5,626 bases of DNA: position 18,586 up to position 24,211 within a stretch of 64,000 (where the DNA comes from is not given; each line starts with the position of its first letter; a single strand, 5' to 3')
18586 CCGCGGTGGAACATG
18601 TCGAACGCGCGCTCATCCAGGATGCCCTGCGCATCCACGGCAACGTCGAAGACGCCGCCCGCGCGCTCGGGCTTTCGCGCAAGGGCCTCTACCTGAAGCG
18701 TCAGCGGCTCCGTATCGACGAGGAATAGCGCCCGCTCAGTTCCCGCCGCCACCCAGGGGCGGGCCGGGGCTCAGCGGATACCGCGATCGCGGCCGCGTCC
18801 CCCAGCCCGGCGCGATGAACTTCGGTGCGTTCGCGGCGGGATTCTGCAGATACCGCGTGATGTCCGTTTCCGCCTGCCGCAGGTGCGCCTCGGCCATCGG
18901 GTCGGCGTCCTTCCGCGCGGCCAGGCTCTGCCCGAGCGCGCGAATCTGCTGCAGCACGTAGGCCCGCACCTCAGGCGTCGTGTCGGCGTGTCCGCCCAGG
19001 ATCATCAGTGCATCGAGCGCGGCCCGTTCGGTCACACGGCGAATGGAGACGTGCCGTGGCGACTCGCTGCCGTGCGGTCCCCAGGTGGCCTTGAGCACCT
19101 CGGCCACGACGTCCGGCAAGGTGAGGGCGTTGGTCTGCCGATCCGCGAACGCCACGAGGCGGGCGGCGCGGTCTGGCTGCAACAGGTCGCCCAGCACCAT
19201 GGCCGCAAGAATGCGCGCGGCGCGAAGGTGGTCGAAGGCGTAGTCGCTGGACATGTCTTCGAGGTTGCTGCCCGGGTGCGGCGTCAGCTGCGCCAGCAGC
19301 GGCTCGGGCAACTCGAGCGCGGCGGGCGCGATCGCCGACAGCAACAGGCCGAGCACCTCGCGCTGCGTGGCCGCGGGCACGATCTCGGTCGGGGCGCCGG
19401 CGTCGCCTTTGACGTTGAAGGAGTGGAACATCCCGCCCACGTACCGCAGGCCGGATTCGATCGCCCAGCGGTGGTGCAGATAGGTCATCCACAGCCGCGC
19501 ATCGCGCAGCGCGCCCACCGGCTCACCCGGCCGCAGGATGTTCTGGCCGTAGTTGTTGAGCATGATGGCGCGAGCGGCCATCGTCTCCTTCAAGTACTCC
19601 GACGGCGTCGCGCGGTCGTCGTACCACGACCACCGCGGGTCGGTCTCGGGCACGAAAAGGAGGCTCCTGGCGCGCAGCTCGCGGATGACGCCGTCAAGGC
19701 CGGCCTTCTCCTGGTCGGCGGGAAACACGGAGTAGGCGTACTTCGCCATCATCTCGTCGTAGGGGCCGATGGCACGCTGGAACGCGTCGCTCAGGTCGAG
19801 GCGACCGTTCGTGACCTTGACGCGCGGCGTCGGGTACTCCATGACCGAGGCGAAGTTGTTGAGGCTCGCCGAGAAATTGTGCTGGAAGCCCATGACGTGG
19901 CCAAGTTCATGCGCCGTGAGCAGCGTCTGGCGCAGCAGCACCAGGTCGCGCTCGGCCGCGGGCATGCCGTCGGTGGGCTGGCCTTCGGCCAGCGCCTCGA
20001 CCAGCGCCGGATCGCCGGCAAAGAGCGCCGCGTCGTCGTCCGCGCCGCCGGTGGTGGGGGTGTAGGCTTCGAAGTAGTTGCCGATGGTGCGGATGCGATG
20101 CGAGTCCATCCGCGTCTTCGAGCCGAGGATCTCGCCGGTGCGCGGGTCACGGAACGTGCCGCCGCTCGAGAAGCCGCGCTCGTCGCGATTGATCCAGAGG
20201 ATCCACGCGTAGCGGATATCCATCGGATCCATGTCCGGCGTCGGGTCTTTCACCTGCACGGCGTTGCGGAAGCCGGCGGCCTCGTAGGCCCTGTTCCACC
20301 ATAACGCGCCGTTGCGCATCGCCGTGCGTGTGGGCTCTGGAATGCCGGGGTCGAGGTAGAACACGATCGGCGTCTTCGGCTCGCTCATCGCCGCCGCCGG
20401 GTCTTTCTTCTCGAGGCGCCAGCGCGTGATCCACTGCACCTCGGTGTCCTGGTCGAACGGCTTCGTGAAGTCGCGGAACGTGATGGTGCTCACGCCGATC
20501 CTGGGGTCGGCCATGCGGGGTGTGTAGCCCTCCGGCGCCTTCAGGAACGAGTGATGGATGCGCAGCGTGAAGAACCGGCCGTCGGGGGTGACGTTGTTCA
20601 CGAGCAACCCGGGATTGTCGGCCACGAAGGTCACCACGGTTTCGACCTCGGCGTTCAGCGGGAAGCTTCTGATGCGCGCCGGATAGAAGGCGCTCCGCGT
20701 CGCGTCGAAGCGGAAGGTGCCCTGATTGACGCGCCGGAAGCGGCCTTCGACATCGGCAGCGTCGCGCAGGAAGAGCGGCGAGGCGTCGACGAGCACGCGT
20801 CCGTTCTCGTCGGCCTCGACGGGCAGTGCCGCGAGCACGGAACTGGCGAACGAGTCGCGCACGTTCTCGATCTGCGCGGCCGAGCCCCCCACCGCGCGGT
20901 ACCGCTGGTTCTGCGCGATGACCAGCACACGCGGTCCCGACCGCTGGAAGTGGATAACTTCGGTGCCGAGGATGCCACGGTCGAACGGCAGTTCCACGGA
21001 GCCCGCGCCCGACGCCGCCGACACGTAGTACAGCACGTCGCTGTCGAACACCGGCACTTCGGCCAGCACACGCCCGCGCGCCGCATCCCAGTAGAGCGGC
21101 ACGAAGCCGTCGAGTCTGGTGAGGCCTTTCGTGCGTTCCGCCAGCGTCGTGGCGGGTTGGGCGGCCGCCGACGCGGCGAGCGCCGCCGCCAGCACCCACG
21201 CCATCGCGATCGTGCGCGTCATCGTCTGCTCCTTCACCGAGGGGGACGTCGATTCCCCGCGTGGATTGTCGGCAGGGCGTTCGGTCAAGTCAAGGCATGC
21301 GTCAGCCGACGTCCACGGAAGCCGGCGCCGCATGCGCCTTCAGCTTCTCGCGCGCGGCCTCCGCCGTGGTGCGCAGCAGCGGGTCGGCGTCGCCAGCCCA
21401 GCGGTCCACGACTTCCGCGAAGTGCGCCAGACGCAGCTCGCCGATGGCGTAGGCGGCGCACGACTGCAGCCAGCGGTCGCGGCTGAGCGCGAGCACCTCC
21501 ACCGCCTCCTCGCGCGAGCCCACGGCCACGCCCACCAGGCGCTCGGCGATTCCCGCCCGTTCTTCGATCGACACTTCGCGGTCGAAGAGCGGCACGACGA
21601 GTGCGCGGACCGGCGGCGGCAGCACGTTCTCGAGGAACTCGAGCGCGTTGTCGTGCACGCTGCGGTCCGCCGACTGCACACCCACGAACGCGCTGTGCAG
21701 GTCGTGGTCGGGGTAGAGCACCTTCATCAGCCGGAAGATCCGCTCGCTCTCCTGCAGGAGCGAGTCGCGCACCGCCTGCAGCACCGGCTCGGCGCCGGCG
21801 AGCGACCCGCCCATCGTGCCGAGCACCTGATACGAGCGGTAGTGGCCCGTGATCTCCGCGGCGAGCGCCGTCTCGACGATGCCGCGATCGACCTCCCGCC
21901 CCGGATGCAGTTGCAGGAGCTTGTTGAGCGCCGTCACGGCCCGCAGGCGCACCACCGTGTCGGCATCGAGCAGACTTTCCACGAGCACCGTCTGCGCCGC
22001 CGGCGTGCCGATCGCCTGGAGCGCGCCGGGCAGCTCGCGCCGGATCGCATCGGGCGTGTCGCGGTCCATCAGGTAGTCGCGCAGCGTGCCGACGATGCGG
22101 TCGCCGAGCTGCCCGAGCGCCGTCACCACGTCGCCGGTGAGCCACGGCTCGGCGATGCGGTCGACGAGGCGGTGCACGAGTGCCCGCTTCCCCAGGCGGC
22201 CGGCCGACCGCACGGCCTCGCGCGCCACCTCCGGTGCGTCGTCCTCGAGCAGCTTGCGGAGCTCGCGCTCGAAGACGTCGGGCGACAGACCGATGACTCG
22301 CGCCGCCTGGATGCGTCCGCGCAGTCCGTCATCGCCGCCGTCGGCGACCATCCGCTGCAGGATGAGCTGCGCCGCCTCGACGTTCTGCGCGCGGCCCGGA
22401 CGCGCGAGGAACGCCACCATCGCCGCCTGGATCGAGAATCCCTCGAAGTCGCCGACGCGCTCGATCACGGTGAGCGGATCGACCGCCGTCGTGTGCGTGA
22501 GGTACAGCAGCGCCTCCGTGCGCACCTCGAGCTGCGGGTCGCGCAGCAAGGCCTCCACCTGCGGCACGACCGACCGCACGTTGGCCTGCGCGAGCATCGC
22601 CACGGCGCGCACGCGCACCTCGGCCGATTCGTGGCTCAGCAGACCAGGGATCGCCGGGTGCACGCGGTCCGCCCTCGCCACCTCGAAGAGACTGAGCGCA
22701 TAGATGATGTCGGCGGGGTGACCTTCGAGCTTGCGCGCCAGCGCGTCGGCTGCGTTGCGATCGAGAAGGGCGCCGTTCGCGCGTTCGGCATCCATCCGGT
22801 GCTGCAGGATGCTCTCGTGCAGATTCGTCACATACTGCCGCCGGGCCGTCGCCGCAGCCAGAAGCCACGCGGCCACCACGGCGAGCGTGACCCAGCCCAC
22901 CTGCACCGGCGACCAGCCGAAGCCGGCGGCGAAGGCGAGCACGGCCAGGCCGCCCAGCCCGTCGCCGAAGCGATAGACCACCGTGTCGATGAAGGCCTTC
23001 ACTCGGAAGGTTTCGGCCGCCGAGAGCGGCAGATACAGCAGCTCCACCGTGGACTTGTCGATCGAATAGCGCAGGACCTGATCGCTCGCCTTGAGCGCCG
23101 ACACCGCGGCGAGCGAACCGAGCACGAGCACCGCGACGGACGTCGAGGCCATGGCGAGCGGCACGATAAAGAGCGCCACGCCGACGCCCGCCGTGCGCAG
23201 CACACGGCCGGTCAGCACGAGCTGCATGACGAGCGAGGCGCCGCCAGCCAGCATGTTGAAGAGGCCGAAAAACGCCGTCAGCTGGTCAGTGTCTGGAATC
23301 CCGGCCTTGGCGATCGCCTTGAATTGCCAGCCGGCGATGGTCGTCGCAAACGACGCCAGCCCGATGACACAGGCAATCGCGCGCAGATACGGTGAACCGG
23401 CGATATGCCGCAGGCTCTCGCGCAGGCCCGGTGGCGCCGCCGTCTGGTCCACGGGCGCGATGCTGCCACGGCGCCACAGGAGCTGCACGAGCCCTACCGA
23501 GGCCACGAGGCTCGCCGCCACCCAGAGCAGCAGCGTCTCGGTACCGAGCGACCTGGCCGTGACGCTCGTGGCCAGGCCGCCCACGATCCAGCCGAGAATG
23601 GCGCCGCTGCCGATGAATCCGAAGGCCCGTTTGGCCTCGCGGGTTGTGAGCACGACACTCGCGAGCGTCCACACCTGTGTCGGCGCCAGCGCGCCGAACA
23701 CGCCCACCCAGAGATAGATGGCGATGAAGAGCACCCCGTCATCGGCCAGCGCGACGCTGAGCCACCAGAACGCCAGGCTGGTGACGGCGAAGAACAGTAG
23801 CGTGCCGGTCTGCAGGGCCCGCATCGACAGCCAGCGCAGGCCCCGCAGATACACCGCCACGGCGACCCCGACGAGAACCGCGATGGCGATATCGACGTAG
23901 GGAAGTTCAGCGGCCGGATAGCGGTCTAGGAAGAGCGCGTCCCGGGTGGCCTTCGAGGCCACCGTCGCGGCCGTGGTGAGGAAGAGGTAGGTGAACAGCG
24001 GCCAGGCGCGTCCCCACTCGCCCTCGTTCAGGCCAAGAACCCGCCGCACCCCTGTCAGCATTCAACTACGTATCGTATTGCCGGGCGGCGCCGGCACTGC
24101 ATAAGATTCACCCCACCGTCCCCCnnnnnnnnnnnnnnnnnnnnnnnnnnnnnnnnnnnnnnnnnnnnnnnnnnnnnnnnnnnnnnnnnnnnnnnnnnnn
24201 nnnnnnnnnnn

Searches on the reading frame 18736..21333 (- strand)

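Call 3: search_protein_families(library=pfam, proteins=[window:18736-21333:-], max_evalue=0.01)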
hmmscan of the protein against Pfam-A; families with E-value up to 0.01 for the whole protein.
window:18736-21333:- (865 aa): 2 families
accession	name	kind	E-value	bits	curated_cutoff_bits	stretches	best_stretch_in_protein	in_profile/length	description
PF16313.11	DUF4953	-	3.6e-41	141.8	24.2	1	470-753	14-312/316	Met-zincin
PF17148.9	DUF5117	-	5e-34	118.2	27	1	123-310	5-189/189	Domain of unknown function (DUF5117)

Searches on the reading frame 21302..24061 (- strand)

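Call 73: search_protein_families(library=pfam, proteins=[window:21302-24061:-], max_evalue=0.0001)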
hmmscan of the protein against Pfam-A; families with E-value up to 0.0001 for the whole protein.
window:21302-24061:- (919 aa): 3 families
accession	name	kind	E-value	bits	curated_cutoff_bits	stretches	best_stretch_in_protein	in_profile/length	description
PF13646.12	HEAT_2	-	6.6e-19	68.4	27.7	2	645-712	20-87/88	HEAT repeats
PF03219.20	TLC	-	3.7e-13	49.6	21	1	212-410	270-491/491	TLC ATP/ADP transporter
PF02985.28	HEAT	-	8.3e-05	22.9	23.5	0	498-520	1-23/31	HEAT repeat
